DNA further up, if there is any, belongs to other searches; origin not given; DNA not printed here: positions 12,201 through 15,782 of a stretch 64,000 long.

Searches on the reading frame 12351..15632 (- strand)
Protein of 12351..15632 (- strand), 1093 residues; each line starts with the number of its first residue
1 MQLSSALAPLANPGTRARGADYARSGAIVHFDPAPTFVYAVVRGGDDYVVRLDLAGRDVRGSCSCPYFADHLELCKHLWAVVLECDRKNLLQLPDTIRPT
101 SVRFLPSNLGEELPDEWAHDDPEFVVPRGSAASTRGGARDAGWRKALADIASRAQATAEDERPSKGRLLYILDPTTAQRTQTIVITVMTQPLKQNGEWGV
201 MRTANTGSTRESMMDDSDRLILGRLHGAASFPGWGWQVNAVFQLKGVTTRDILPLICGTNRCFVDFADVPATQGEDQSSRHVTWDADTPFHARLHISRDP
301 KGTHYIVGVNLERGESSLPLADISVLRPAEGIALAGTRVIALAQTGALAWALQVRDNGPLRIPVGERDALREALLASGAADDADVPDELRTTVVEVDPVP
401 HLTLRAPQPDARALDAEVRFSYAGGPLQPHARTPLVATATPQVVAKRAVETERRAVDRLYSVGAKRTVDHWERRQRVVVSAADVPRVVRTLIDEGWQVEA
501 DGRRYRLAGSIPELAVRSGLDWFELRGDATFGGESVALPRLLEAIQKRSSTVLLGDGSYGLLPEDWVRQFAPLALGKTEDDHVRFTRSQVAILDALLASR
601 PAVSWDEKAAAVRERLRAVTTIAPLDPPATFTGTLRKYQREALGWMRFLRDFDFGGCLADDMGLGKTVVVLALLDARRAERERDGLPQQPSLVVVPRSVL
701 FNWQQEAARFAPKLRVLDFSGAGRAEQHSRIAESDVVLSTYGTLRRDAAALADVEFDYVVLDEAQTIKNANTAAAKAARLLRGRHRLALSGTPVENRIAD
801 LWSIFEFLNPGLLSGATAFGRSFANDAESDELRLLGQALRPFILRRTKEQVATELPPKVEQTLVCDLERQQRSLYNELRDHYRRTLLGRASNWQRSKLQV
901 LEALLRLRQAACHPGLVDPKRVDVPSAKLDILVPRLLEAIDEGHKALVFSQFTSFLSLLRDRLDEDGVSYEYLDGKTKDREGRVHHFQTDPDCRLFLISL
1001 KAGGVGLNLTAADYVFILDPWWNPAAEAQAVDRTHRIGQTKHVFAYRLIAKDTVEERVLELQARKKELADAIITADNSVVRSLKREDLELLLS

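Call 9: search_protein_families(library=pfam, proteins=[window:12351-15632:-])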
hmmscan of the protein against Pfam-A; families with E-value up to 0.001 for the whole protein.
window:12351-15632:- (1093 aa): 4 families
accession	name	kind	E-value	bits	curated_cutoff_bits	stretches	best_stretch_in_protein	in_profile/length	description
PF00176.29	SNF2-rel_dom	-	6.4e-67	226.1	24.9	1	638-916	1-290/290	SNF2-related domain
PF00271.37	Helicase_C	-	8.5e-21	74.7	23.5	1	936-1038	9-110/110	Helicase conserved C-terminal domain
PF04851.21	ResIII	-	1e-08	35.7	22.5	1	634-794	3-163/164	Type III restriction enzyme, res subunit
PF04434.22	SWIM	-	6.9e-05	22.7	19.6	1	48-85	1-37/38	SWIM zinc finger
